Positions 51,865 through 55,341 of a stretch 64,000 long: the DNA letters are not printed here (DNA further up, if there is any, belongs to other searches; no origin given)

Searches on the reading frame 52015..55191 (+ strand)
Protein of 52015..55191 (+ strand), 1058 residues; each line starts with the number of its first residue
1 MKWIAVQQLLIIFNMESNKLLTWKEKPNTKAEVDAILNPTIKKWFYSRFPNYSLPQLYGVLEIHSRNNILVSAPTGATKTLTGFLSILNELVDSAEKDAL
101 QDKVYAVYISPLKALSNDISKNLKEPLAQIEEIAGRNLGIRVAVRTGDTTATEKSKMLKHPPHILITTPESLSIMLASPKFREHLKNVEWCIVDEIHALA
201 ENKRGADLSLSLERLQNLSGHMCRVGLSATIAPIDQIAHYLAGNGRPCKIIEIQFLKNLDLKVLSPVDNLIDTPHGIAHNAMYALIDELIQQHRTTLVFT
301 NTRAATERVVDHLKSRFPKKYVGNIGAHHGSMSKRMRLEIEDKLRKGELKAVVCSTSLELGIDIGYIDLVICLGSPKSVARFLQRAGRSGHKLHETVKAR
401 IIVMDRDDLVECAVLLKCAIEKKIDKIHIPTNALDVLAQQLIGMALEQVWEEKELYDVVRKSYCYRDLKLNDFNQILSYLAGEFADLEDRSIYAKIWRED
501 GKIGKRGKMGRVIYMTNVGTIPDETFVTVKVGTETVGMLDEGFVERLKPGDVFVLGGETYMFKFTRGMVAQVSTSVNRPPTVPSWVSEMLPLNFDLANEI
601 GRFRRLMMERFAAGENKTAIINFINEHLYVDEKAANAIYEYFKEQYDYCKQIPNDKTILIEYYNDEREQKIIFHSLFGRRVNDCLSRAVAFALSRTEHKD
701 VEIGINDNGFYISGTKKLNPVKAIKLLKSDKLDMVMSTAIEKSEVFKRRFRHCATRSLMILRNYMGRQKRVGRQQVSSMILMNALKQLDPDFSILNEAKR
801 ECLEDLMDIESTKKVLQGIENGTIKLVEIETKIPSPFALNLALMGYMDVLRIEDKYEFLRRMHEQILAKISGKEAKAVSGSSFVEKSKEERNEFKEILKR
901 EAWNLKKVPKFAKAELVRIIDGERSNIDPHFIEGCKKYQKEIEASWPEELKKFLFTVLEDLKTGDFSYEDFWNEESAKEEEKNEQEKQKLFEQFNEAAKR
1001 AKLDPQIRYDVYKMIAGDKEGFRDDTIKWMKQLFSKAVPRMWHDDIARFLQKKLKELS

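Call 26: search_protein_families(library=pfam, proteins=[window:52015-55191:+])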
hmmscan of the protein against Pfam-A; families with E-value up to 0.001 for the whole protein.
window:52015-55191:+ (1058 aa): 6 families
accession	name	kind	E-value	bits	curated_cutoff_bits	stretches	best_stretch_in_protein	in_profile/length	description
PF08494.16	DEAD_assoc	-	2e-59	201.1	23.5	1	652-838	1-191/191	DEAD/H associated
PF19306.5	WH_Lhr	-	4.2e-33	114.5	27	1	421-579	5-165/168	Large helicase-related protein, winged helix domain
PF00270.35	DEAD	-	8.8e-30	104.1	26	1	60-232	8-161/167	DEAD/DEAH box helicase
PF00271.37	Helicase_C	-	6.9e-19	68.6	23.5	1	285-390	5-107/110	Helicase conserved C-terminal domain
PF04851.21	ResIII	-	6.7e-08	33.1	22.5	1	64-231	21-162/164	Type III restriction enzyme, res subunit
PF22590.2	Cas3-like_C_2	-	0.00053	20.7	27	0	293-389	2-101/106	CRISPR-associated nuclease/helicase Cas3, C-terminal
